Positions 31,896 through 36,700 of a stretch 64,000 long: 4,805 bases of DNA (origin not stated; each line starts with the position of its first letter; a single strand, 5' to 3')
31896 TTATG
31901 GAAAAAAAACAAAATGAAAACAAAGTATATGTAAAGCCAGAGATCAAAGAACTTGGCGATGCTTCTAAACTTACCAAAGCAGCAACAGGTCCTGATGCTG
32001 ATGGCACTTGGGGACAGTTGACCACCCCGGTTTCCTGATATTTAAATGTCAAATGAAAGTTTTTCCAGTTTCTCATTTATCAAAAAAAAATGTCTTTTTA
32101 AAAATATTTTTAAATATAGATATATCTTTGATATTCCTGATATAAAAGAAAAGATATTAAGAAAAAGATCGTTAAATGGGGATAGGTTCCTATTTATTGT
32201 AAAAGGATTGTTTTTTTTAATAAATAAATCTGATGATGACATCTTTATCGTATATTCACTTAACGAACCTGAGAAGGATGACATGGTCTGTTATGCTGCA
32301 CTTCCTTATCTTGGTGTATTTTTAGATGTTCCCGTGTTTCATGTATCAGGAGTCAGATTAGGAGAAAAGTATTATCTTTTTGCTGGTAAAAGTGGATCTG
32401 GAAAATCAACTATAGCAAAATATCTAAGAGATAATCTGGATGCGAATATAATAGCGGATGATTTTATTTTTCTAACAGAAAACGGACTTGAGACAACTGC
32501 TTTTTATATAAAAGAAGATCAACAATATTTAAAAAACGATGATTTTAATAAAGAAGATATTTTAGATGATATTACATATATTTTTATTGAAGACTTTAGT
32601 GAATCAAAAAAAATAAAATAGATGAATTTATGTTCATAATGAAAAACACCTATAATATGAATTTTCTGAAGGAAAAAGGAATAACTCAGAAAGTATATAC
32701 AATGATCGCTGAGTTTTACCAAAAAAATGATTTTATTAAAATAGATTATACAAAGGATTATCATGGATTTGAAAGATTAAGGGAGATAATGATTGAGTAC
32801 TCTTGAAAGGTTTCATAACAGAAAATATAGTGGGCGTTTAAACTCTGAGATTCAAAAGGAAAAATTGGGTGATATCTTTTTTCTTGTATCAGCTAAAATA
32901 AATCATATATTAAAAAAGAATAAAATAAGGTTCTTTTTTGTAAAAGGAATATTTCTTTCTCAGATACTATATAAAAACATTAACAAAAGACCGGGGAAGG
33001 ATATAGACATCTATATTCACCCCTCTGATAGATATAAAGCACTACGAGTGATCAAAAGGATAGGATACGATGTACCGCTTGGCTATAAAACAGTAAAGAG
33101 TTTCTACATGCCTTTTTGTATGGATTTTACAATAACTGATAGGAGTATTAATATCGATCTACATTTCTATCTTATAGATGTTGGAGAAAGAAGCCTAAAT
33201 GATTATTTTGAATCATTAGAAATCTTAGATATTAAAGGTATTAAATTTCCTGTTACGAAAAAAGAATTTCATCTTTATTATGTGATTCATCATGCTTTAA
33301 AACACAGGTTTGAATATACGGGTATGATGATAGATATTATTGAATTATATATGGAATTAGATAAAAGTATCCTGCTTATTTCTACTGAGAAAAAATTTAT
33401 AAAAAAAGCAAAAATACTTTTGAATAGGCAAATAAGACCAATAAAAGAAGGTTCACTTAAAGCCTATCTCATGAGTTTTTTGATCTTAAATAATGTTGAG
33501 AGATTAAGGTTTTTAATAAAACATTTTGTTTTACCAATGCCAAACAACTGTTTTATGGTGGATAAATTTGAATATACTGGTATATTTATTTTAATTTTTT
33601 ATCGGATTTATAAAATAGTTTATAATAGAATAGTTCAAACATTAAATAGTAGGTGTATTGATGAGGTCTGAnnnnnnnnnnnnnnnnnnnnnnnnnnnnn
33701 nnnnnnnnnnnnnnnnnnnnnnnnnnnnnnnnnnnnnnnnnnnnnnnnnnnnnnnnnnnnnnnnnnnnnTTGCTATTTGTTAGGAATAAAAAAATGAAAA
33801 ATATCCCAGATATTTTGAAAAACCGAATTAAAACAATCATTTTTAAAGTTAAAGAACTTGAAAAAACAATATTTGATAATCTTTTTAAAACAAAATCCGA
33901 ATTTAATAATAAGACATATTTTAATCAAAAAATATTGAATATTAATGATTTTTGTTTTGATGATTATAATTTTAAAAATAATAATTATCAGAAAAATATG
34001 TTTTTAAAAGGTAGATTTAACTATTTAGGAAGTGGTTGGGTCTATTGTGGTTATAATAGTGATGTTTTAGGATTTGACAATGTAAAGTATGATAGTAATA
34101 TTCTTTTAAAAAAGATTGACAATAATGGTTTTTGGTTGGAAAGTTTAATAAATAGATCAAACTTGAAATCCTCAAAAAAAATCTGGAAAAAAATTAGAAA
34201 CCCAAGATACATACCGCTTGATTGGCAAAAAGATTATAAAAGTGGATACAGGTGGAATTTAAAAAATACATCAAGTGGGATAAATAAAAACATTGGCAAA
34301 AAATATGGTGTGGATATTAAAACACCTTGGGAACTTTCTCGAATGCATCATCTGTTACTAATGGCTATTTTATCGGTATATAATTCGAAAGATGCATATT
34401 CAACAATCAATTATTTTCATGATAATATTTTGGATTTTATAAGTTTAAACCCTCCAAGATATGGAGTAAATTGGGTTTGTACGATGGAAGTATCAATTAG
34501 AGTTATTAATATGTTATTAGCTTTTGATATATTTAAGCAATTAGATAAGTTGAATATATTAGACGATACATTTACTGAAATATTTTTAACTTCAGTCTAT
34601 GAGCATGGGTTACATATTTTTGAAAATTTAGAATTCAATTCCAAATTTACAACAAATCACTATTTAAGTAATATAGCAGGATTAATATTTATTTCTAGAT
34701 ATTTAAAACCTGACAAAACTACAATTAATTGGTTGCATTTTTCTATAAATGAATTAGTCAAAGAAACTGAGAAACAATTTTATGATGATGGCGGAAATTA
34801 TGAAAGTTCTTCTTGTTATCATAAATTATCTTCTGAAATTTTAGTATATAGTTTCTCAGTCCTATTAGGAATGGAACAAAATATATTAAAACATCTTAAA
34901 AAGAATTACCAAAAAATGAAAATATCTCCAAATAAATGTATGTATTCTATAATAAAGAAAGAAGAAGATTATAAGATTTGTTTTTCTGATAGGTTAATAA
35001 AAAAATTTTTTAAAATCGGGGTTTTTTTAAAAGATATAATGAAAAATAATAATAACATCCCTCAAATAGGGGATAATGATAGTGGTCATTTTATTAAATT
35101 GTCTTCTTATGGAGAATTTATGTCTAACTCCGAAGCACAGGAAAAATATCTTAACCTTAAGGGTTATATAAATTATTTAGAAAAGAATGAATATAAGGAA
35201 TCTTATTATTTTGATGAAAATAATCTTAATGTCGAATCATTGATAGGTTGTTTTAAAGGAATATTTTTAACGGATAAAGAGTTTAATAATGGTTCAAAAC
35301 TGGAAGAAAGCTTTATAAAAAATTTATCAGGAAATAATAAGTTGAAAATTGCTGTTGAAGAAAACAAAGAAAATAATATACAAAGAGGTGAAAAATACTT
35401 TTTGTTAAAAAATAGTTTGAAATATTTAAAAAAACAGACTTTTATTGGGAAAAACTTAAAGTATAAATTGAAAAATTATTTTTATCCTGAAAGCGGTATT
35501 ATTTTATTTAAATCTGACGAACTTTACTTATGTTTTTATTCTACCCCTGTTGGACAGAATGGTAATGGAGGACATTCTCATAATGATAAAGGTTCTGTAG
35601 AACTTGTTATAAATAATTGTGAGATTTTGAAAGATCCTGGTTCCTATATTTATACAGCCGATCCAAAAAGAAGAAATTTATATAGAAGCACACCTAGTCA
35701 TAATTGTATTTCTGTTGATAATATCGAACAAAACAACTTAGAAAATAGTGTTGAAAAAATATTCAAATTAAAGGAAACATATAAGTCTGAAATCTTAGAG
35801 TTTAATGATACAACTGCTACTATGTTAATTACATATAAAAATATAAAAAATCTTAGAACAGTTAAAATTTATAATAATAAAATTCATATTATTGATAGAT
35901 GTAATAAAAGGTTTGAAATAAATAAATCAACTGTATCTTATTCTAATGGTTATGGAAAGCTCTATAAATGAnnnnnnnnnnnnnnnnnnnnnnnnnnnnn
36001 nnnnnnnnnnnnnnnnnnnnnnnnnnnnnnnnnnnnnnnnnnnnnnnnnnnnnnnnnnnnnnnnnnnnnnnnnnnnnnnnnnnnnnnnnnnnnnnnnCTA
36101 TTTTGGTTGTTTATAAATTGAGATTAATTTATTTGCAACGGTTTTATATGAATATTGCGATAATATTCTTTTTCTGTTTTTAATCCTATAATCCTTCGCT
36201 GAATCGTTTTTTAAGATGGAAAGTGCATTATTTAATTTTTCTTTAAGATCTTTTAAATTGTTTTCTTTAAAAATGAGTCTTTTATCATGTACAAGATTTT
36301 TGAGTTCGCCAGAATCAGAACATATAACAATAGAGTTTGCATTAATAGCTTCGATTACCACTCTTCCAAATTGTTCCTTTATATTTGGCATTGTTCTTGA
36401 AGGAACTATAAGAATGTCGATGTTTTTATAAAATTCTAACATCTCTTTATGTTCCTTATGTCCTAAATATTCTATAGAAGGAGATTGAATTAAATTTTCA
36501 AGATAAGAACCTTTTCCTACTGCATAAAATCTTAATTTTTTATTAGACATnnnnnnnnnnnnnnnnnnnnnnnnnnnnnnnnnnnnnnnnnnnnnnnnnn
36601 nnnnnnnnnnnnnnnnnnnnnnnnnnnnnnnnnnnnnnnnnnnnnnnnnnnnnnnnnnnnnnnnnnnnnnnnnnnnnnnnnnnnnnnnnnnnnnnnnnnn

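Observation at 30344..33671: Compact lasso-type RiPP operon (B2'-C-A-kinase-orf-nucleotidyltransferase) without exporter or isopeptidase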

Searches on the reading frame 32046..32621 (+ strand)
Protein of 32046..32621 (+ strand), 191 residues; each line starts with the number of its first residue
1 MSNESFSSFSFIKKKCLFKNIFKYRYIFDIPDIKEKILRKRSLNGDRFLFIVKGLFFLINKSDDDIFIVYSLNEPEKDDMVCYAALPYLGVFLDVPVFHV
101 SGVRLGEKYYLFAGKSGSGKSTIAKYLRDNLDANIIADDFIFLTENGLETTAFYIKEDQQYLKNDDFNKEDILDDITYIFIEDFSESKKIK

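Call 3: search_protein_families(library=pfam, proteins=[window:32046-32621:+], max_evalue=1)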
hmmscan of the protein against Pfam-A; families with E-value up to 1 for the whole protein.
window:32046-32621:+ (191 aa): 19 families
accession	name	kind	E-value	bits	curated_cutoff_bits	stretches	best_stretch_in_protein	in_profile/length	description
PF13238.12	AAA_18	-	0.0015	19.4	29.4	1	112-143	3-25/128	AAA domain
PF03193.22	RsgA_GTPase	-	0.0015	18.8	30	1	105-134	104-133/174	RsgA GTPase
PF00910.28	RNA_helicase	-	0.0037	18.2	21.5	1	111-170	2-61/105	RNA helicase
PF06414.18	Zeta_toxin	-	0.0038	17.1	22.3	1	108-134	17-45/199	Zeta toxin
PF13555.12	AAA_29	-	0.006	16.7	27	1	103-123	17-38/61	P-loop containing region of AAA domain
PF13401.12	AAA_22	-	0.0073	17.1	27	1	110-148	8-44/130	AAA domain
PF13671.12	AAA_33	-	0.012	16.4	27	1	111-144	3-36/143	AAA domain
PF00005.33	ABC_tran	-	0.014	16.4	25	1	106-132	11-36/137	ABC transporter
PF24883.2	NPHP3_N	-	0.026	15.1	24.8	1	110-158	25-61/164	Nephrocystin 3, N-terminal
PF02223.23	Thymidylate_kin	-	0.051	13.7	27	1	114-157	3-44/185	Thymidylate kinase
PF12775.13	AAA_7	-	0.06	13.3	25.8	1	107-136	33-63/181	P-loop containing dynein motor region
PF00004.35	AAA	-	0.069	14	21.2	1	111-159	2-43/131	ATPase family associated with various cellular activities (AAA)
PF01583.26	APS_kinase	-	0.077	13.5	21.1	1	111-133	6-28/152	Adenylylsulphate kinase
PF13479.12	AAA_24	-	0.12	12.7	27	1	110-153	5-39/195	AAA domain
PF00485.24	PRK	-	0.12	12.7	22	1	113-189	5-86/196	Phosphoribulokinase / Uridine kinase family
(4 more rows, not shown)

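Call 4: search_protein_families(library=ncbifam, proteins=[window:32046-32621:+], max_evalue=1)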
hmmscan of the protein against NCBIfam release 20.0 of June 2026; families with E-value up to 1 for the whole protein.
window:32046-32621:+ (191 aa): 23 families
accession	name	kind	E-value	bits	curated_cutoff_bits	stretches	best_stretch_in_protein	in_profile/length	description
NF006821.0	PRK09344.1-3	subfamily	1.7e-05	23.7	369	1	107-170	222-284/525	phosphoenolpyruvate carboxykinase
TIGR00152.1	TIGR00152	equivalog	0.001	18.9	65.55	1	113-141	5-33/188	dephospho-CoA kinase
NF005115.0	PRK06547.1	equivalog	0.0012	18.2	173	1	110-158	18-67/172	hypothetical protein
NF005994.0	PRK08118.1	equivalog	0.0019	18.2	215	1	111-167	5-57/172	DNA topology modulation protein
NF047389.1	ATPase_Sll1717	subfamily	0.0035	16.5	75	1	107-159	29-78/454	P-loop ATPase, Sll1717 family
NF008583.0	PRK11545.1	equivalog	0.0041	16.6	265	1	108-146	9-47/177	gluconokinase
TIGR03015.1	pepcterm_ATPase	hypoth_equivalog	0.0064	15.9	324.5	1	102-189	38-124/269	XrtA/PEP-CTERM system-associated ATPase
TIGR01313.1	therm_gnt_kin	subfamily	0.0088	15.8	113.75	1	111-146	2-37/164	gluconokinase, GntK/IdnK-type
NF005255.0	PRK06762.2-2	equivalog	0.013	15.5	140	1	108-134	4-30/163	hypothetical protein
NF011099.0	PRK14526.1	equivalog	0.016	14.8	223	1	111-167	4-58/211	adenylate kinase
TIGR00041.1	DTMP_kinase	equivalog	0.023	14.4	83.25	1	107-158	4-53/196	dTMP kinase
NF004018.0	PRK05480.1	equivalog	0.023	14.2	180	1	113-169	12-52/210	uridine kinase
NF005576.0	PRK07261.1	equivalog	0.029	14.1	224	1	114-152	7-45/171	DNA topology modulation protein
TIGR04520.1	ECF_ATPase_1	equivalog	0.078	12.4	315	1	108-129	29-50/269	energy-coupling factor transporter ATPase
TIGR02173.1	cyt_kin_arch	equivalog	0.079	13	102.1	1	113-138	6-31/169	(d)CMP kinase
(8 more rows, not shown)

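Call 12: search_solved_structures(query=window:32046-32621:+, max_evalue=10, show_alignments=2)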
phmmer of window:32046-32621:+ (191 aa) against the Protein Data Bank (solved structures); distinct sequences matched with E-value up to 10: 18.
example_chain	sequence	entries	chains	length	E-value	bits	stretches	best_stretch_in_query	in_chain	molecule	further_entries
4loa_A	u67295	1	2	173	0.0011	22.2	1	108-143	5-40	De-novo design amidase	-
1via_A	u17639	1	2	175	0.023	17.9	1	108-163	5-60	shikimate kinase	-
1um8_A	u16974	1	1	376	0.048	16.8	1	95-148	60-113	ATP-dependent Clp protease ATP-binding subunit clpX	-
1li5_A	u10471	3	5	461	0.056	16.6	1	5-75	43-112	CYSTEINYL-TRNA SYNTHETASE | Cysteine--tRNA ligase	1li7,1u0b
8hf4_A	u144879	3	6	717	0.074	16.2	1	124-179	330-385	Transport/processing ATP-binding protein ComA | Competence factor transporting ATP-binding protein/permease ComA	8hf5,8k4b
8hf7_A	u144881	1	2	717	0.074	16.2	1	124-179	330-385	Competence factor transporting ATP-binding protein/permease ComA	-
8hf6_A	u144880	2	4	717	0.074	16.2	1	124-179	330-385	Competence factor transporting ATP-binding protein/permease ComA | Transport/processing ATP-binding protein ComA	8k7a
7nhk_0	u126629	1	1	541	0.078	16.1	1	112-134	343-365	ABC-F type ribosomal protection protein Lsa(A)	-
6po1_A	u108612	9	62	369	0.11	15.7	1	101-179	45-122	ATP-dependent Clp protease ATP-binding subunit ClpX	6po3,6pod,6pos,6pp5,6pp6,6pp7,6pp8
6wr2_A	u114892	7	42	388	0.11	15.6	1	101-179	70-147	ATP-dependent Clp protease ATP-binding subunit ClpX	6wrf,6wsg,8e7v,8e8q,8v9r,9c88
9c87_A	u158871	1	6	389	0.11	15.6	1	101-179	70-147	ATP-dependent Clp protease ATP-binding subunit ClpX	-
4i34_A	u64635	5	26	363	0.19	14.9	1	101-149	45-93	ATP-dependent Clp protease ATP-binding subunit ClpX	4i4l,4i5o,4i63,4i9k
3hws_A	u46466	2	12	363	0.19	14.8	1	101-149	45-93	ATP-dependent Clp protease ATP-binding subunit clpX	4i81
3hte_A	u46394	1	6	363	0.2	14.8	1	101-149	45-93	ATP-dependent Clp protease ATP-binding subunit clpX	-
8e91_A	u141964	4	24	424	0.24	14.5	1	101-149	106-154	ATP-dependent Clp protease ATP-binding subunit ClpX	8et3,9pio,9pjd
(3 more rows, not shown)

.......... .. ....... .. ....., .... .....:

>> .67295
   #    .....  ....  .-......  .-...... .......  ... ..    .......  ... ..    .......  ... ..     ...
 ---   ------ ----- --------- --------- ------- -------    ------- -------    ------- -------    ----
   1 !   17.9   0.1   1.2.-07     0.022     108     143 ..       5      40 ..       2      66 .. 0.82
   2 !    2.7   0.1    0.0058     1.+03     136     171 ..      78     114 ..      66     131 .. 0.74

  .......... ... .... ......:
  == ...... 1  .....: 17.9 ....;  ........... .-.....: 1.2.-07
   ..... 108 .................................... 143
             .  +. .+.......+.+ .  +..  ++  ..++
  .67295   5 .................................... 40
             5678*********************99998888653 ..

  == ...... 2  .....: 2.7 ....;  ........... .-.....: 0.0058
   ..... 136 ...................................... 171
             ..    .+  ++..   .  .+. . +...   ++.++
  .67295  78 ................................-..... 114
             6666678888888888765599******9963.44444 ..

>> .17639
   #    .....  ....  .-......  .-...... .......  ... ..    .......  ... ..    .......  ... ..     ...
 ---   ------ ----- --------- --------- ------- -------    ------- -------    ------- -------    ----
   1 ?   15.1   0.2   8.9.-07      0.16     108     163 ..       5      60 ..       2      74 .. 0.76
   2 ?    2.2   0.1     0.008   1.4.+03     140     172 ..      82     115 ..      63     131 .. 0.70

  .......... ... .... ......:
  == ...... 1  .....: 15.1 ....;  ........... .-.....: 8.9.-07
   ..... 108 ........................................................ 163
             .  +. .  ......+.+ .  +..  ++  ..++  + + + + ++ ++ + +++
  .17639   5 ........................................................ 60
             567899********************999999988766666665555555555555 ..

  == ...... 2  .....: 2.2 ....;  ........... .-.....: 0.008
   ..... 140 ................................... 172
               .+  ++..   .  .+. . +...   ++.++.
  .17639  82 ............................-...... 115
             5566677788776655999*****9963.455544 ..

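Call 91: predict_structure(protein=window:32046-32612:+)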
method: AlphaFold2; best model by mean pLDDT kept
length: 189 residues; sequences in the alignment: 1
mean_pLDDT: 35.3   pTM: 0.28
mean pLDDT of the five models: 35.3, 34.9, 32.7, 32.4, 29.4
residues with pLDDT >= 90: 0; 70-90: 0; 50-70: 3; < 50: 186
segments of 3 or more residues with pLDDT < 50: 1-44, 46-56, 60-189
pLDDT, mean of each block of 10 residues (from residue 1): 30 26 28 34 43 45 45 35 38 43 40 42 36 35 30 31 33 28 29
secondary structure, 60 per line:
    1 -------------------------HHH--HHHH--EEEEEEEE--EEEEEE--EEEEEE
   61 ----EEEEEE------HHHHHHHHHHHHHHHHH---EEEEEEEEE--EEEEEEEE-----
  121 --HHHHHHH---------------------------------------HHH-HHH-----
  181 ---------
elements in order: H31-34 E37-44 E47-52 E55-60 E65-70 H77-93 E97-105 E108-115 H123-129

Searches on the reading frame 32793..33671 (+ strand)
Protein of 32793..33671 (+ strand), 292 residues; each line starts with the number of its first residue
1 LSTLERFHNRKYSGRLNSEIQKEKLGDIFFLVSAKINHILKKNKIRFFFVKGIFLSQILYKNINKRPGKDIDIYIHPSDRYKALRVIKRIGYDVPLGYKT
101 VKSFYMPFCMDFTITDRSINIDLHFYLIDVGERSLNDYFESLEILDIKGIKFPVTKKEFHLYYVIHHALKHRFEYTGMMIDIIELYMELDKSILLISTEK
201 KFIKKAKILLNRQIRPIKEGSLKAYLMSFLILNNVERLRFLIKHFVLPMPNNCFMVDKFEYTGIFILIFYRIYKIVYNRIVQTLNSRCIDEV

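Call 3: search_protein_families(library=pfam, proteins=[window:32793-33671:+], max_evalue=1)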
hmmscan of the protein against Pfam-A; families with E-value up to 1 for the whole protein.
window:32793-33671:+ (292 aa): 1 family
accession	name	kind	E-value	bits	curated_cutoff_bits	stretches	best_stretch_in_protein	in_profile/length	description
PF14907.12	NTP_transf_5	-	2.1e-21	77.1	31.2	1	34-185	61-211/249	Uncharacterised nucleotidyltransferase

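Call 4: search_protein_families(library=ncbifam, proteins=[window:32793-33671:+], max_evalue=1)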
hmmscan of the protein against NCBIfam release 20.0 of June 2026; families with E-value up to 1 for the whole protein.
window:32793-33671:+ (292 aa): 0 families

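Call 18: find_homologous_proteins(query=window:32793-33671:+)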
Query window:32793-33671:+ (292 aa): 1 proteins with E <= 0.001 among 1135 candidates.
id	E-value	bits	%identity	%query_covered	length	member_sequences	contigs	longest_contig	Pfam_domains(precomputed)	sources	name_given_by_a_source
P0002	6.9e-187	638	100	100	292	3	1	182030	PF14907.13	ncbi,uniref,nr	ncbi:MAG: hypothetical protein C0601_10955 [Candidatus Muiribacterium halophilum]|uniref:Nucleotidyl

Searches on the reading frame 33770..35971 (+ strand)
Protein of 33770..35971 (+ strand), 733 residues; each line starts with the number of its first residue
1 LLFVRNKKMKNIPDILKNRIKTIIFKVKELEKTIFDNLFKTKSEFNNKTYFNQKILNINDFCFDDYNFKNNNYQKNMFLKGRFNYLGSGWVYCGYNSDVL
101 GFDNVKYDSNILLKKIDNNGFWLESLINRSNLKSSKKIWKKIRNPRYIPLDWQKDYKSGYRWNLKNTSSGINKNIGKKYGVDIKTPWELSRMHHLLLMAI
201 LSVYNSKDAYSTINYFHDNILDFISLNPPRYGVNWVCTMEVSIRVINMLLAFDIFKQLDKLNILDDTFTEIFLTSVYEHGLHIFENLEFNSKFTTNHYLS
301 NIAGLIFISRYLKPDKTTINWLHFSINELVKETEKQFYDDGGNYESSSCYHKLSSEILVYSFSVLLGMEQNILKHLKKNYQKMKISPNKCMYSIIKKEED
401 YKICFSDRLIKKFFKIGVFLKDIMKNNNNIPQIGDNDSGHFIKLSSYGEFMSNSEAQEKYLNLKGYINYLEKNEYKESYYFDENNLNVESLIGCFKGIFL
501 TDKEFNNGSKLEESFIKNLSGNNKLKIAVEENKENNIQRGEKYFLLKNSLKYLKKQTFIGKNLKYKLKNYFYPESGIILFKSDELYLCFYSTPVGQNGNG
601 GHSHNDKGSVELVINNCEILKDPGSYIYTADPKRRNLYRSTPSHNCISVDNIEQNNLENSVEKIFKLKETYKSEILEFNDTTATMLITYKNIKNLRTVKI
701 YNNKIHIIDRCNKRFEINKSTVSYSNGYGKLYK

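Call 3: search_protein_families(library=pfam, proteins=[window:33770-35971:+], max_evalue=1)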
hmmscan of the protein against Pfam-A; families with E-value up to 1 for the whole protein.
window:33770-35971:+ (733 aa): 2 families
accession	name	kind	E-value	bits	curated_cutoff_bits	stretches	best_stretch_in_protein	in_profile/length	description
PF07940.18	Hepar_II_III_C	-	1.3e-17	64.6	24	1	572-659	9-95/237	Heparinase II/III-like, C-terminal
PF16889.11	Hepar_II_III_N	-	7.7e-16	58.8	22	1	168-383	92-293/340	Heparinase II/III N-terminus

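Call 4: search_protein_families(library=ncbifam, proteins=[window:33770-35971:+], max_evalue=1)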
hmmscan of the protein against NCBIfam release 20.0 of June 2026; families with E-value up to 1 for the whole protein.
window:33770-35971:+ (733 aa): 2 families
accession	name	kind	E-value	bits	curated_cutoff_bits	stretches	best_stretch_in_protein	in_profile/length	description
NF045573.1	Hepsulflyase_CFB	equivalog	2.7e-13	49.1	700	2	186-385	127-323/651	heparin-sulfate lyase HepC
TIGR03912.1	PylS_Nterm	equivalog_domain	0.076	13.3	51.15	1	692-723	22-53/89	pyrrolysine--tRNA(Pyl) ligase small subunit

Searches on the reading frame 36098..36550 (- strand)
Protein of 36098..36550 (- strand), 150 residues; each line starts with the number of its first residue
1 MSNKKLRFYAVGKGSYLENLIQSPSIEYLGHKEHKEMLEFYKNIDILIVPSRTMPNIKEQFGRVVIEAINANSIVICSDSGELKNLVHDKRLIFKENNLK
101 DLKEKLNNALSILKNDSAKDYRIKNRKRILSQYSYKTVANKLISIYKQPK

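Call 19: search_protein_families(library=pfam, proteins=[window:36098-36550:-], max_evalue=0.001)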
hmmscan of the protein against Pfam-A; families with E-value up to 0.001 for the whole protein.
window:36098-36550:- (150 aa): 3 families
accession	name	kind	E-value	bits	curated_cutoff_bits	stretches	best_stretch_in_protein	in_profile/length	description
PF00534.26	Glycos_transf_1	-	9.2e-16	58.3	26.4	1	18-119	67-163/172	Glycosyl transferases group 1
PF13692.12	Glyco_trans_1_4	-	1.9e-12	48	27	1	5-110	33-140/142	Glycosyl transferases group 1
PF13524.12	Glyco_trans_1_2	-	2.5e-06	27.9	25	1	4-143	13-143/144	Glycosyl transferase-like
